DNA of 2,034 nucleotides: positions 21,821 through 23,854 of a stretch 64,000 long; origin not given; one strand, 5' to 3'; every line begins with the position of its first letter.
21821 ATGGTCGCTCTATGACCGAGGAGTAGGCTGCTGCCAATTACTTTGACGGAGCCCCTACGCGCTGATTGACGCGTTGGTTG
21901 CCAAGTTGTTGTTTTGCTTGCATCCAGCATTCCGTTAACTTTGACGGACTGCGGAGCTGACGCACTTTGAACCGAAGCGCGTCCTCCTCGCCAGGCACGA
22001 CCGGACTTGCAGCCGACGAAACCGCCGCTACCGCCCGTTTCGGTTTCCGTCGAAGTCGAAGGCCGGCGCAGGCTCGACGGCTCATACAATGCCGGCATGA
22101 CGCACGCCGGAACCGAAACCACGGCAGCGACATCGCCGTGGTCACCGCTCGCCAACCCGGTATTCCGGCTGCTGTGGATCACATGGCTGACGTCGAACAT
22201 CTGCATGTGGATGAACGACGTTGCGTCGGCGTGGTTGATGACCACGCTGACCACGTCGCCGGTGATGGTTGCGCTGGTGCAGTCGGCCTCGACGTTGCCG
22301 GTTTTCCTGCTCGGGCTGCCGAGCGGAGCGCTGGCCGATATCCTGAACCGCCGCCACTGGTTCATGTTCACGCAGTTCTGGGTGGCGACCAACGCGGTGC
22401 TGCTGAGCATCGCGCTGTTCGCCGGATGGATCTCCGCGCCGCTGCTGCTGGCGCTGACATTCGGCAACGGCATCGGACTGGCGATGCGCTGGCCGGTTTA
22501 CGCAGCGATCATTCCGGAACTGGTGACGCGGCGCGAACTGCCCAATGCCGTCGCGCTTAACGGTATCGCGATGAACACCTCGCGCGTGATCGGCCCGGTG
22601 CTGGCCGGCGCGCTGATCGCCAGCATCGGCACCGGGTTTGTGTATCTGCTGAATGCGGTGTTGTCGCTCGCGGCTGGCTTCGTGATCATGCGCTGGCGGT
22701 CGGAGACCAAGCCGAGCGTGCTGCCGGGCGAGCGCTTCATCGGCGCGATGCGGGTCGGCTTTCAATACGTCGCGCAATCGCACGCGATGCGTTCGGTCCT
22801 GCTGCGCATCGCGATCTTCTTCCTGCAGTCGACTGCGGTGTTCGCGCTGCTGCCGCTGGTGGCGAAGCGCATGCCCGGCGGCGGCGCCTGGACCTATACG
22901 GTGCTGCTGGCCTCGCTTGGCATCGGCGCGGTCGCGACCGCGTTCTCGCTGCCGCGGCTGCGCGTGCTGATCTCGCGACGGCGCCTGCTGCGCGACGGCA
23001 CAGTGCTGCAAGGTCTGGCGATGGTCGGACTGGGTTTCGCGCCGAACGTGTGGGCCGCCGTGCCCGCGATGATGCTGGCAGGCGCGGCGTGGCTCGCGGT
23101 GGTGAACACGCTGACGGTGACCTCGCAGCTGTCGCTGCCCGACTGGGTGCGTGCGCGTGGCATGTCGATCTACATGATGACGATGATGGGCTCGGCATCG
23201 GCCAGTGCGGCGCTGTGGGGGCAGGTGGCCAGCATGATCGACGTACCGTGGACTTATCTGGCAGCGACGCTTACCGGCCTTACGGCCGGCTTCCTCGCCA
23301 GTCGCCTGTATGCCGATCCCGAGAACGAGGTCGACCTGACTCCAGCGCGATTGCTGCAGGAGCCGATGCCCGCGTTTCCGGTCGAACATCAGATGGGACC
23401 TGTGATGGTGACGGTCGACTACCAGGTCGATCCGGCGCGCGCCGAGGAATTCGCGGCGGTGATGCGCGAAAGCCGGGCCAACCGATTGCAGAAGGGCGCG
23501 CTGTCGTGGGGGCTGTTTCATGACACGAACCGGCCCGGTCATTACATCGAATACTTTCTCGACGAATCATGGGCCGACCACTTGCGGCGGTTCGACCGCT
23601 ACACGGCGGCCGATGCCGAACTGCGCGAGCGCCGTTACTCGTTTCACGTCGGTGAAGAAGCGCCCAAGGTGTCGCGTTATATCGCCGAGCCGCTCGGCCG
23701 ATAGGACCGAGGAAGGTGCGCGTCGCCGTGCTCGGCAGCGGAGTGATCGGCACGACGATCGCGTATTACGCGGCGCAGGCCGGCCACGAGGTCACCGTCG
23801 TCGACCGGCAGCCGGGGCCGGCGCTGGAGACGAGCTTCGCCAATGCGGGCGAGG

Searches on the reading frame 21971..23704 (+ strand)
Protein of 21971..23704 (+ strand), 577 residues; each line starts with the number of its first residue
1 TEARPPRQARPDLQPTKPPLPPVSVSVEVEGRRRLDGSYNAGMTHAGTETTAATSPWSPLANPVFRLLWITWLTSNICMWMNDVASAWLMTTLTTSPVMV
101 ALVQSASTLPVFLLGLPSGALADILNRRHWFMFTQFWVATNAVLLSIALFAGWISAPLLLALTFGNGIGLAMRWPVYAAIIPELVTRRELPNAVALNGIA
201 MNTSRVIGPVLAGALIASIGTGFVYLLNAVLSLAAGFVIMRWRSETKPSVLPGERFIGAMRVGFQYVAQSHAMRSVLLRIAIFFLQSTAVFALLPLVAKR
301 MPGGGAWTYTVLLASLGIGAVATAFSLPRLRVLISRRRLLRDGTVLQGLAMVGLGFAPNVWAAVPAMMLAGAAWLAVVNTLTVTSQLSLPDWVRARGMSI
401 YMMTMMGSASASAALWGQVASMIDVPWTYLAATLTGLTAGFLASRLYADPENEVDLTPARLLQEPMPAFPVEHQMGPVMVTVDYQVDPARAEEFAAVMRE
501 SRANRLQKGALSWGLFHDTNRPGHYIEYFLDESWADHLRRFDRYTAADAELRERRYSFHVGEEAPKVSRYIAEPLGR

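Call 46: search_protein_families(library=pfam, proteins=[window:21971-23704:+], max_evalue=0.00001)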
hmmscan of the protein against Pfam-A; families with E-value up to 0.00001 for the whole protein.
window:21971-23704:+ (577 aa): 2 families
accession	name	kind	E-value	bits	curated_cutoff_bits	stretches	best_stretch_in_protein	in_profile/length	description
PF05977.19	MFS_3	-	1.3e-158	529.1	27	1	54-572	1-519/524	Transmembrane secretion effector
PF07690.21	MFS_1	-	1.7e-30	106.5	33.4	1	70-410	3-344/347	Major Facilitator Superfamily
